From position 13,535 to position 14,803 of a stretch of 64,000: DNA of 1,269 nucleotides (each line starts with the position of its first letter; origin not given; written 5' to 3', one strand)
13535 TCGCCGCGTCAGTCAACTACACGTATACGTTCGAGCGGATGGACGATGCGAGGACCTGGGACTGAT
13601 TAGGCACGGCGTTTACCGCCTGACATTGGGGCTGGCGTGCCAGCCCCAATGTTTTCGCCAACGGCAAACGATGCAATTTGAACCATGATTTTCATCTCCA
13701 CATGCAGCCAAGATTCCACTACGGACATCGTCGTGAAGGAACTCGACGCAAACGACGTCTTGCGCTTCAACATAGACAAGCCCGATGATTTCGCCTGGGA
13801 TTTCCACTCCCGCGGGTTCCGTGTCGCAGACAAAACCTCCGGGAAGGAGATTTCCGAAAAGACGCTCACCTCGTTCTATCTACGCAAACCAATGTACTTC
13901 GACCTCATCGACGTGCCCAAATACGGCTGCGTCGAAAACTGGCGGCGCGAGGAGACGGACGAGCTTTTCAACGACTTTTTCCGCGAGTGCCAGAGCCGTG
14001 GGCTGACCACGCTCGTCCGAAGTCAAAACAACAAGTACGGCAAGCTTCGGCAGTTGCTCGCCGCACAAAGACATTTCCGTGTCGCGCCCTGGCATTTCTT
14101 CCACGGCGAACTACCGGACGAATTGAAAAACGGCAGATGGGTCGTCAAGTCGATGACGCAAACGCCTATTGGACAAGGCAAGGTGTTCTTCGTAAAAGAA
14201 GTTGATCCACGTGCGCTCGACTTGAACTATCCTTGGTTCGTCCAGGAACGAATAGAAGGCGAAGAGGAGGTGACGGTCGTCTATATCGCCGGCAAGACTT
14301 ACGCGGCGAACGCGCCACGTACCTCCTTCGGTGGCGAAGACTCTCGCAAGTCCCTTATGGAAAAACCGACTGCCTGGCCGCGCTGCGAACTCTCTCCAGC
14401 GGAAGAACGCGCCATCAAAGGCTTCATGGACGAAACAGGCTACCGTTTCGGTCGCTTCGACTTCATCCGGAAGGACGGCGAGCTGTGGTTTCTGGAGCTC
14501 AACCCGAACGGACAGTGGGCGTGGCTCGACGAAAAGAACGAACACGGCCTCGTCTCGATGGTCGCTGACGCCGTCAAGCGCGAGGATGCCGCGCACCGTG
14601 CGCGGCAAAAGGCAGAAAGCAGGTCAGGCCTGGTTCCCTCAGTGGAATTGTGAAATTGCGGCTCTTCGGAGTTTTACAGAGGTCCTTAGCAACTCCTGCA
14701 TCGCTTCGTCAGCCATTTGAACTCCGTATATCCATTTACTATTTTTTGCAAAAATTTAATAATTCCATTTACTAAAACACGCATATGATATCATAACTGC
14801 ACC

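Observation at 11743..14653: Compact graspetide-type RiPP locus with an unannotated 41-aa precursor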

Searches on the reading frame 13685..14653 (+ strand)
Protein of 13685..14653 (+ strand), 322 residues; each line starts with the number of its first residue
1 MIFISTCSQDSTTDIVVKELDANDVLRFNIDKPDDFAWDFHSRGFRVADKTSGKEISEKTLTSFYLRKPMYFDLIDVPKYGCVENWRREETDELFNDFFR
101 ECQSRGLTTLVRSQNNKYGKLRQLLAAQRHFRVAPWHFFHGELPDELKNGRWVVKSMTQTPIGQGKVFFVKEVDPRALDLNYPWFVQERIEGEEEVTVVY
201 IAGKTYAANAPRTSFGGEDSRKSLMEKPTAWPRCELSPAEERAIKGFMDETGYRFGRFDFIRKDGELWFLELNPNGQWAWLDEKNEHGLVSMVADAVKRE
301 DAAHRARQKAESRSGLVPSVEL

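Call 3: search_protein_families(library=pfam, proteins=[window:13685-14653:+], max_evalue=0.01)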
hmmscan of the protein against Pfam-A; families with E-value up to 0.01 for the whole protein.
window:13685-14653:+ (322 aa): 0 families

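Call 4: search_protein_families(library=ncbifam, proteins=[window:13685-14653:+], max_evalue=0.01)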
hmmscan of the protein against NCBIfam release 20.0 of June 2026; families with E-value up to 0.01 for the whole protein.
window:13685-14653:+ (322 aa): 4 families
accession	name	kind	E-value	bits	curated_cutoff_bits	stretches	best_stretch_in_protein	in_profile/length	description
TIGR04187.1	GRASP_SAV_5884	subfamily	8.2e-23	81.1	350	2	151-297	159-311/312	ATP-grasp ribosomal peptide maturase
TIGR04185.1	ATPgraspMvdC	equivalog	2.4e-15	56.5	425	1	179-296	195-315/318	MvdC family ATP-grasp ribosomal peptide maturase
TIGR04184.1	ATPgraspMvdD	equivalog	6.9e-09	35.3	475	1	183-291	201-312/321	MvdD family ATP-grasp ribosomal peptide maturase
TIGR04192.1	GRASP_w_spasm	equivalog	1.1e-08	34.8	230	1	3-295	2-316/318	grasp-with-spasm system ATP-grasp peptide maturase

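Call 6: find_homologous_proteins(query=window:13685-14653:+, max_evalue=0.001)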
Query window:13685-14653:+ (322 aa): 338 proteins with E <= 0.001 among 2050 candidates; the best 120 are listed.
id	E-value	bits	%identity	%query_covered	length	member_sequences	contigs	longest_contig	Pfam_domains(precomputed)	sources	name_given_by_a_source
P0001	1.3e-201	687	95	95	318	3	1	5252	-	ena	-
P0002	6.4e-191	652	89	96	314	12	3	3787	-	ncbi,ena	-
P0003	1.3e-188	644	85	99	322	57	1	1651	-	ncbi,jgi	jgi:hypothetical protein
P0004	1.8e-186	637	85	99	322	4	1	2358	-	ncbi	-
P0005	2.8e-185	633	84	99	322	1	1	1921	-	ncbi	-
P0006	3.2e-185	633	87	95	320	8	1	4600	-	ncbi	-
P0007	3.3e-185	633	84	99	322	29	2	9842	-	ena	-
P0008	5.6e-185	632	86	95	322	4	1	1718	-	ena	-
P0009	5.6e-185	632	87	95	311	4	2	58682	-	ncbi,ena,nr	ncbi:MAG: hypothetical protein IKO72_14175 [Kiritimatiellae bacterium]|nr:hypothetical protein [Kiri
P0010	9.8e-185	632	84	98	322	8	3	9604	-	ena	-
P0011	1.6e-184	631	86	95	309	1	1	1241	-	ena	-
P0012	1.9e-184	631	84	99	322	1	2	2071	-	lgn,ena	-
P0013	2.5e-184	630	84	99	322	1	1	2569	-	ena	-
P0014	4.4e-184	629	84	99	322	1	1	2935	-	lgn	-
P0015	8.3e-184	628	87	95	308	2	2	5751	-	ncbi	-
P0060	1.6e-177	608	83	95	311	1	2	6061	-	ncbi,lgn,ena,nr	ncbi:MAG: hypothetical protein IKU71_04940 [Kiritimatiellae bacterium]|nr:hypothetical protein [Kiri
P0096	1.7e-172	591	80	96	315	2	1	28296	-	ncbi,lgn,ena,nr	ncbi:MAG: hypothetical protein IJ829_00585 [Kiritimatiellae bacterium]|nr:hypothetical protein [Kiri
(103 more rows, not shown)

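Call 7: search_solved_structures(query=window:13685-14653:+, max_evalue=1, show_alignments=2)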
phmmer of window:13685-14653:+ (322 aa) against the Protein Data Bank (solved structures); distinct sequences matched with E-value up to 1: 5.
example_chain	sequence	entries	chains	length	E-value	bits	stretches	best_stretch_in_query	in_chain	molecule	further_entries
5ig8_A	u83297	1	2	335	2e-09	40.4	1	177-305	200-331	ATP grasp ligase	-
7m4s_A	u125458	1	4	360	2.5e-09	40.2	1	170-297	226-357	AMdnB protein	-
9bou_A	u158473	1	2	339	7.3e-08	35.3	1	183-304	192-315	MvdD-like pre-ATP grasp domain-containing protein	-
7mgv_A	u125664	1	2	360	2e-05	27.3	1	180-296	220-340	CdnC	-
5ig9_A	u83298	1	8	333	0.00024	23.8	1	183-304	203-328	ATP grasp ligase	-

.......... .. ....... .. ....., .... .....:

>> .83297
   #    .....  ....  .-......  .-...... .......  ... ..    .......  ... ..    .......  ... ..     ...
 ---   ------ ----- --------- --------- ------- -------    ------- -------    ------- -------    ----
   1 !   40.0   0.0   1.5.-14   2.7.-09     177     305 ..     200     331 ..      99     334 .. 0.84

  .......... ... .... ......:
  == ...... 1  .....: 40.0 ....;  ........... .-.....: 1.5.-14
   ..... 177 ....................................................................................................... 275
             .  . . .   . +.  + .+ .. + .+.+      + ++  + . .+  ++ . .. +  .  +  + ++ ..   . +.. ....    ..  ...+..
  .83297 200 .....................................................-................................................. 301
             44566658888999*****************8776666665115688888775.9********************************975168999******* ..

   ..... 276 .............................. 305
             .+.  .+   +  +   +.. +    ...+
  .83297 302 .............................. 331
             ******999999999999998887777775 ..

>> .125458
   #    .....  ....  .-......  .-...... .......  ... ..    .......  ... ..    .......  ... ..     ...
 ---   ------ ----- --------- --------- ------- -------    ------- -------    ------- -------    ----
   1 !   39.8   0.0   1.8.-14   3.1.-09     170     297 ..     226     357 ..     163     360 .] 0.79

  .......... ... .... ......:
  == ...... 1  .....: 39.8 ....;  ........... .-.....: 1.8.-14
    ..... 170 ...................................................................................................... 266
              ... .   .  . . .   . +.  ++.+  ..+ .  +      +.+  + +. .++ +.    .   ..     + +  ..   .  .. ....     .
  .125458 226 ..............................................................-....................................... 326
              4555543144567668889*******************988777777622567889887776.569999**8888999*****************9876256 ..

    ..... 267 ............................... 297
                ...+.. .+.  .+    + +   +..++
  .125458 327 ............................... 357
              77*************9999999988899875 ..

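Call 8: find_related_loci(query=window:13685-14653:+, collection=genome_contigs, flank=5000)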
Query window:13685-14653:+ (322 aa) in genome_contigs; peptide patterns used: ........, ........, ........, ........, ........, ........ (x = any residue, [..] = any of these).
42 stretches matched a pattern; 36 encode a relative of the query (tblastn E <= 1e-3); 34 distinct loci.
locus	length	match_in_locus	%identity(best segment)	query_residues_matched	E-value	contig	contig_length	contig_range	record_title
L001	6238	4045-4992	84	1-319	0e+0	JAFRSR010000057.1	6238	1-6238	MAG: Kiritimatiellae bacterium isolate RGIG2765 Goat_Omasum-5__c75070, whole genome shotgun sequence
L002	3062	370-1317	85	1-319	0e+0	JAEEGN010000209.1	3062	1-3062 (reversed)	MAG: Selenomonadaceae bacterium isolate Tb.RUG.10 k141_8531335_flag=1_multi=227.0000_len=3062, whole genome shotgun sequ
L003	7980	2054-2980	87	1-309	0e+0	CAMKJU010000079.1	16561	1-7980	MAG: uncultured Lentisphaerae bacterium isolate SRR12081301_bin.91_metaWRAP_v1.3_MAG genome assembly, contig: ERZ1228976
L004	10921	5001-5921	86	1-307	0e+0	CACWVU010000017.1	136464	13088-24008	uncultured bacterium isolate RUG10963 genome assembly, contig: RUG10963_asm_17, whole genome shotgun sequence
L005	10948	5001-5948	82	1-319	2e-178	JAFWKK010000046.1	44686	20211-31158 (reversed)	MAG: Kiritimatiellae bacterium isolate RGIG5820 Sheep_Ileum.Co__c365839, whole genome shotgun sequence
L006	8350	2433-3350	81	1-306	2e-178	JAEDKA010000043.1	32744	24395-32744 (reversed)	MAG: Kiritimatiellae bacterium isolate MAG202 NODE_824_length_32744_cov_22.984980, whole genome shotgun sequence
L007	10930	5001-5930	81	1-313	1e-176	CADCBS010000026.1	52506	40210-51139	uncultured bacterium isolate RUG14492 genome assembly, contig: RUG14492_asm_26, whole genome shotgun sequence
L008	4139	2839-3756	80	1-306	0e+0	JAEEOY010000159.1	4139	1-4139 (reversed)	MAG: Kiritimatiellae bacterium isolate Tb.RUG.298 NODE_3055815_length_4139_cov_3.050847, whole genome shotgun sequence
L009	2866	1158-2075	80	1-306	0e+0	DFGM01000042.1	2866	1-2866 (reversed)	MAG TPA_asm: Verrucomicrobia bacterium UBA3750 UBA3750_contig_221960, whole genome shotgun sequence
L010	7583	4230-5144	81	1-305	2e-175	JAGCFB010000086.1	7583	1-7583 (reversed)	MAG: Kiritimatiellae bacterium isolate RGIG9733 Yak_Omasum-3__c1273691, whole genome shotgun sequence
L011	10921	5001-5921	79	1-307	2e-172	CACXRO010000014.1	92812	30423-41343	uncultured bacterium isolate RUG11534 genome assembly, contig: RUG11534_asm_14, whole genome shotgun sequence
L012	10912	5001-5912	81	1-304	1e-172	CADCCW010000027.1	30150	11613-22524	uncultured bacterium isolate RUG14537 genome assembly, contig: RUG14537_asm_27, whole genome shotgun sequence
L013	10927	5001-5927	79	1-309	2e-172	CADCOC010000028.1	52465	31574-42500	uncultured bacterium isolate RUG14821 genome assembly, contig: RUG14821_asm_28, whole genome shotgun sequence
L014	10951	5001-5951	78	1-319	6e-172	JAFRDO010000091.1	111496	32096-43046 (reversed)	MAG: Kiritimatiellae bacterium isolate RGIG2398 Goat_Ileum-4__c339092, whole genome shotgun sequence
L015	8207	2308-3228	79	1-307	3e-171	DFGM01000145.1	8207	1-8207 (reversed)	MAG TPA_asm: Verrucomicrobia bacterium UBA3750 UBA3750_contig_34849, whole genome shotgun sequence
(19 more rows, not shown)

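Call 15: search_protein_representatives(protein=window:13685-14653:+)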
Query: 322 residues. Proteins with E-value up to 0.001 (for the whole library): 1471; up to 1e-10: 213; up to 1e-30: 64. The best 150 are listed.
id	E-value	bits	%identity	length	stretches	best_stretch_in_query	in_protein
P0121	1.3e-123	429.0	58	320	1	1-310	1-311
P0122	1.1e-78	281.3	77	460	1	8-163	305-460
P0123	5.3e-78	279.0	44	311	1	1-299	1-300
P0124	2.8e-73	263.5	80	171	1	1-143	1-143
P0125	6.7e-69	249.1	42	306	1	1-299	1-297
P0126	1.2e-65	238.5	38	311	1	1-299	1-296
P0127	5.7e-60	219.8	37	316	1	1-304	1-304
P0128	4.6e-57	210.2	72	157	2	118-199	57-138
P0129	3.8e-56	207.2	76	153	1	19-134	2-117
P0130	3.1e-52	194.4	84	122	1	207-307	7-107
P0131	7.6e-51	189.8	34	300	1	1-295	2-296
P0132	7.5e-47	176.7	35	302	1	4-293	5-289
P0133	1.7e-46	175.5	74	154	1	142-252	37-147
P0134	6.3e-46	173.6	34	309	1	4-295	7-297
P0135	1.1e-45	172.8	35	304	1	1-299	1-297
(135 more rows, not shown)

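Call 18: search_protein_families(library=ncbifam, alignment_id=A1, max_evalue=0.001)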
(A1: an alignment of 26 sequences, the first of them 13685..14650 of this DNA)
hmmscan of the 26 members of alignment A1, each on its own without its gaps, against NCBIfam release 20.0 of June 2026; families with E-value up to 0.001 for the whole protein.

A. member 1, window:13685-14650:+ (322 aa): 4 families
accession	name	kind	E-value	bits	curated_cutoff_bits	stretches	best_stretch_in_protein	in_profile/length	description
TIGR04187.1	GRASP_SAV_5884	subfamily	8.2e-23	81.1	350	1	151-297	159-311/312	ATP-grasp ribosomal peptide maturase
TIGR04185.1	ATPgraspMvdC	equivalog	2.4e-15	56.5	425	1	179-296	195-315/318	MvdC family ATP-grasp ribosomal peptide maturase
TIGR04184.1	ATPgraspMvdD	equivalog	6.9e-09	35.3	475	1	183-291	201-312/321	MvdD family ATP-grasp ribosomal peptide maturase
TIGR04192.1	GRASP_w_spasm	equivalog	1.1e-08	34.8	230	1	3-295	2-316/318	grasp-with-spasm system ATP-grasp peptide maturase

B. families by the number of members that match (of 26 scanned): 4 families
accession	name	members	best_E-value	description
TIGR04187.1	GRASP_SAV_5884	26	3.7e-30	ATP-grasp ribosomal peptide maturase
TIGR04185.1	ATPgraspMvdC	26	2.6e-28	MvdC family ATP-grasp ribosomal peptide maturase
TIGR04184.1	ATPgraspMvdD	26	7.6e-18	MvdD family ATP-grasp ribosomal peptide maturase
TIGR04192.1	GRASP_w_spasm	25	4.1e-25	grasp-with-spasm system ATP-grasp peptide maturase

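Call 19: search_protein_families(library=pfam, alignment_id=A1, max_evalue=0.01)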
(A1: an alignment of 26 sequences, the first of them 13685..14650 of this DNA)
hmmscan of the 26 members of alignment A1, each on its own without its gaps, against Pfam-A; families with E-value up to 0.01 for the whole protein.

A. member 1, window:13685-14650:+ (322 aa): 0 families

B. families by the number of members that match (of 26 scanned): 1 family
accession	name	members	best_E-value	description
PF21068.3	ATPgraspMvdD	1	0.0039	MvdD pre-ATP grasp domain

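Call 21: search_solved_structures(query=A1, max_evalue=0.01, show_alignments=1)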
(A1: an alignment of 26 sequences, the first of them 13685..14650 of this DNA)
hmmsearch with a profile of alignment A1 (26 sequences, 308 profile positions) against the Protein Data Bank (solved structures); distinct sequences matched with E-value up to 0.01: 5.
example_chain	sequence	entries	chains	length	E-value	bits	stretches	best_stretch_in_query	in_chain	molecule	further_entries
7m4s_A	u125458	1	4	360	3.8e-36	128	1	2-296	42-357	AMdnB protein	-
5ig8_A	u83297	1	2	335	9.8e-32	113.5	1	2-294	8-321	ATP grasp ligase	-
7mgv_A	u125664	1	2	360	4.1e-27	98.4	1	1-293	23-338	CdnC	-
5ig9_A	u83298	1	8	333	1.9e-25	92.9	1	2-295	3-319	ATP grasp ligase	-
9bou_A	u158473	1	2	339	1.2e-18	70.6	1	2-295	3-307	MvdD-like pre-ATP grasp domain-containing protein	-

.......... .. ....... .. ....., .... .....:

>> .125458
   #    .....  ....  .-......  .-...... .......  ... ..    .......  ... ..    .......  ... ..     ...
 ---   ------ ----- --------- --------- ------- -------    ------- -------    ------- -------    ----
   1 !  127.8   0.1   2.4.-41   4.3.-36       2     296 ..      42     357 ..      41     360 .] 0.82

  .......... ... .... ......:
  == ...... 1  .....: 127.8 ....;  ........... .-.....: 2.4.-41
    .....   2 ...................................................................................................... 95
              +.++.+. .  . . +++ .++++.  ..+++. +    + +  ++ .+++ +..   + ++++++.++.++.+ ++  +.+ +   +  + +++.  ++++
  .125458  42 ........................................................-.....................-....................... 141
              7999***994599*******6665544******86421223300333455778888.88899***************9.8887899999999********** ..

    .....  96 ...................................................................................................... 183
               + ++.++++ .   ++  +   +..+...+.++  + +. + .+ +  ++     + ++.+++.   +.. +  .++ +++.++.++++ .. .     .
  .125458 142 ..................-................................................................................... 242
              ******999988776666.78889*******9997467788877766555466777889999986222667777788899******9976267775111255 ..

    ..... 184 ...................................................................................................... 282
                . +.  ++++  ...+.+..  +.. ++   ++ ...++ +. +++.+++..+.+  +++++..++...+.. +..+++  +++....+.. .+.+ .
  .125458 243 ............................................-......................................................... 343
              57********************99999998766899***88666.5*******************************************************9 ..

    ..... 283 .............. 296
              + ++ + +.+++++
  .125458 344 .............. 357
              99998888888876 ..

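Call 25: find_homologous_proteins(query=A1, max_evalue=1e-10)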
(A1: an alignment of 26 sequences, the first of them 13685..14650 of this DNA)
Query A1 (26 sequences) (322 aa, profile of the alignment): 503 proteins with E <= 1e-10 among 7311 candidates; the best 120 are listed.
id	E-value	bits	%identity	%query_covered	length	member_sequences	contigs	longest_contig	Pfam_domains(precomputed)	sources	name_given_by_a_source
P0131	3.8e-118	412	34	92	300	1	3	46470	-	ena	-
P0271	3.0e-116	406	34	93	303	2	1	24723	-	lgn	-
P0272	2.3e-115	403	37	93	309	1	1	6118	-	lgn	-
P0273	2.7e-115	403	35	91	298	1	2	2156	-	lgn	-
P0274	6.9e-115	402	35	93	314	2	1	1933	-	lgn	-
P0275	7.8e-115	401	37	94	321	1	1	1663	-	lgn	-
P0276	2.2e-114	400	38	92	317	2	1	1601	-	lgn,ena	-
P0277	2.3e-113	396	76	94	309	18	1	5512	-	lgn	-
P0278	2.7e-113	396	36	97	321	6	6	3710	-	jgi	jgi:hypothetical protein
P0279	4.3e-113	396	36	97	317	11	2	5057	-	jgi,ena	jgi:hypothetical protein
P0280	4.3e-113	396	58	98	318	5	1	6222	-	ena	-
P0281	4.6e-113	396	34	93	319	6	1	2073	-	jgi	-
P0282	7.1e-113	395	39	92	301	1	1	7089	-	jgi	jgi:hypothetical protein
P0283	9.7e-113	394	37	91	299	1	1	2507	-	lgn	-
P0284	1.3e-112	394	75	94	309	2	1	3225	-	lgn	-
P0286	2.4e-112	393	40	92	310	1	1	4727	-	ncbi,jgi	jgi:hypothetical protein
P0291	7.4e-112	392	37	93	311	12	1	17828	-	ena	-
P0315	2.3e-109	383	46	93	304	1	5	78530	-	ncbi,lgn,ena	-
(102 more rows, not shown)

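Call 26: find_encoding_contigs(protein=P0131, flank=5000, max_places=2)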
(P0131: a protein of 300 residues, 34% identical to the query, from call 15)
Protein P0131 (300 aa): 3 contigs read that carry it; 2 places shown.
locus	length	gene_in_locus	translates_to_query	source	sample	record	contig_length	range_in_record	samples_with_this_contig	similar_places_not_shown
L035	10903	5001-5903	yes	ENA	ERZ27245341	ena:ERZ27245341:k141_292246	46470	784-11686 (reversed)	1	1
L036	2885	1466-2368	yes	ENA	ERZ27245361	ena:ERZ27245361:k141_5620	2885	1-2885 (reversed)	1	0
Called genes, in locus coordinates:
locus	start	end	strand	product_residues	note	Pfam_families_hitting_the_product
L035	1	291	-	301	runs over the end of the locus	PF03956:Lys_export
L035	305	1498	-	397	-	PF01266:DAO, PF13450:NAD_binding_8 (weak)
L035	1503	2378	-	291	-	PF01557:FAA_hydrolase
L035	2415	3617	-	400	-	PF07690:MFS_1, PF00083:Sugar_tr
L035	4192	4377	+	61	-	-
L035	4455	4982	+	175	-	-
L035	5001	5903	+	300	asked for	-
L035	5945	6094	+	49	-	-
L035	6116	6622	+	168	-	PF13599:Pentapeptide_4, PF00805:Pentapeptide, PF13599:Pentapeptide_4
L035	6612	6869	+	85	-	-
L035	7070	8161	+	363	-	PF07690:MFS_1, PF00854:PTR2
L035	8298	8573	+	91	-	-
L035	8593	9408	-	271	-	PF03631:Virul_fac_BrkB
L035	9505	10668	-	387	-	PF00438:S-AdoMet_synt_N, PF02772:S-AdoMet_synt_M, PF02773:S-AdoMet_synt_C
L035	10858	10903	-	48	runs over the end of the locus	-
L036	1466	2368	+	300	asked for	-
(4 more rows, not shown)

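Call 27: find_encoding_contigs(protein=P0315, flank=5000, max_places=2)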
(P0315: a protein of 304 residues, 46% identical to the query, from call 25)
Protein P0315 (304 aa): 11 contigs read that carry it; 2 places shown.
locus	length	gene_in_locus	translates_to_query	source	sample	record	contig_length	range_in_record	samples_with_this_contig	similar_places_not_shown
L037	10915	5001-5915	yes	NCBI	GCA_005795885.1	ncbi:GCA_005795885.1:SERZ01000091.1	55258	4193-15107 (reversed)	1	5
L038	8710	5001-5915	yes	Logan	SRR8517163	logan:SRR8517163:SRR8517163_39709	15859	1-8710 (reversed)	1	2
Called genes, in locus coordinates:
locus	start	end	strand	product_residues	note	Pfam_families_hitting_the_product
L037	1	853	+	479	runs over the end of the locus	PF09669:Phage_pRha, PF04383:KilA-N, PF03374:ANT (weak)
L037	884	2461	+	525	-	PF13148:DUF3987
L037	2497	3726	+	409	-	PF12833:HTH_18 (weak)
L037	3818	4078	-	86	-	-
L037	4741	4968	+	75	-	-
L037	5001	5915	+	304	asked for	-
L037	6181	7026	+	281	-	-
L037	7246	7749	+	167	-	-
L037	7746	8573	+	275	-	PF12705:PDDEXK_1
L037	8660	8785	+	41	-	-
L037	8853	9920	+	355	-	PF05406:WGR (weak), PF01068:DNA_ligase_A_M (weak)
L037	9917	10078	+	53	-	-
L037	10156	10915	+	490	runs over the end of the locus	-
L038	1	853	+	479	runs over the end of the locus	PF09669:Phage_pRha, PF04383:KilA-N, PF03374:ANT (weak)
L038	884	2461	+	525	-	PF13148:DUF3987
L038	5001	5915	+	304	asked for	-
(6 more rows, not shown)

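Call 28: find_encoding_contigs(protein=P0291, flank=5000, max_places=2)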
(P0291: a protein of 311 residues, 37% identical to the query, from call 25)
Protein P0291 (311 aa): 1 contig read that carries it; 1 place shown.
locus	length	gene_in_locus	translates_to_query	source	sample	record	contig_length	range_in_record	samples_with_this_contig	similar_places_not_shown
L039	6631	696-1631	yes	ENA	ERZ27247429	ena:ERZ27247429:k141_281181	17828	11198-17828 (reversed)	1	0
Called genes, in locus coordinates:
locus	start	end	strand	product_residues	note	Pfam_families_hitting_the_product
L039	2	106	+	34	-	?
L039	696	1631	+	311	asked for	-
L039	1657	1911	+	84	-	-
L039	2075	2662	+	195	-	-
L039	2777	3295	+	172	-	-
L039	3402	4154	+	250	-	PF03372:Exo_endo_phos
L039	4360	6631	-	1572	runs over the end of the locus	PF13086:AAA_11, PF13245:AAA_19 (faint), PF13604:AAA_30 (faint), PF13087:AAA_12, PF18741:MTES_1575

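Call 29: find_encoding_contigs(protein=P0271, flank=5000, max_places=2)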
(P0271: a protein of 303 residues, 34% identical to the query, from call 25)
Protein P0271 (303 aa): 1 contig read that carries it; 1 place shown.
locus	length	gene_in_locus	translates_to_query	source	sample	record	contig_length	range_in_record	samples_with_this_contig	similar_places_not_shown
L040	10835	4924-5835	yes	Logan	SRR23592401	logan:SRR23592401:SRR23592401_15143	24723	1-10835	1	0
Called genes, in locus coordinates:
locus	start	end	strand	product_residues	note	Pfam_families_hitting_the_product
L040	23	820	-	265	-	PF00126:HTH_1, PF03466:LysR_substrate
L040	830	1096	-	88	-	PF00126:HTH_1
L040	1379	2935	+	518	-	PF00501:AMP-binding, PF13193:AMP-binding_C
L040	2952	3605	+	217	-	PF01902:Diphthami_syn_2_N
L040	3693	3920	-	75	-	PF13560:HTH_31, PF01381:HTH_3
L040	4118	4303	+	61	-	-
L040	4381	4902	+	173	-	-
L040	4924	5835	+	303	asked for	-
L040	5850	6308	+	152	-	PF13599:Pentapeptide_4, PF00805:Pentapeptide, PF13599:Pentapeptide_4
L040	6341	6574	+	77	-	-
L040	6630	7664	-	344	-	-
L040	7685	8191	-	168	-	-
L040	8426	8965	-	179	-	-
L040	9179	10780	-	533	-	PF01645:Glu_synthase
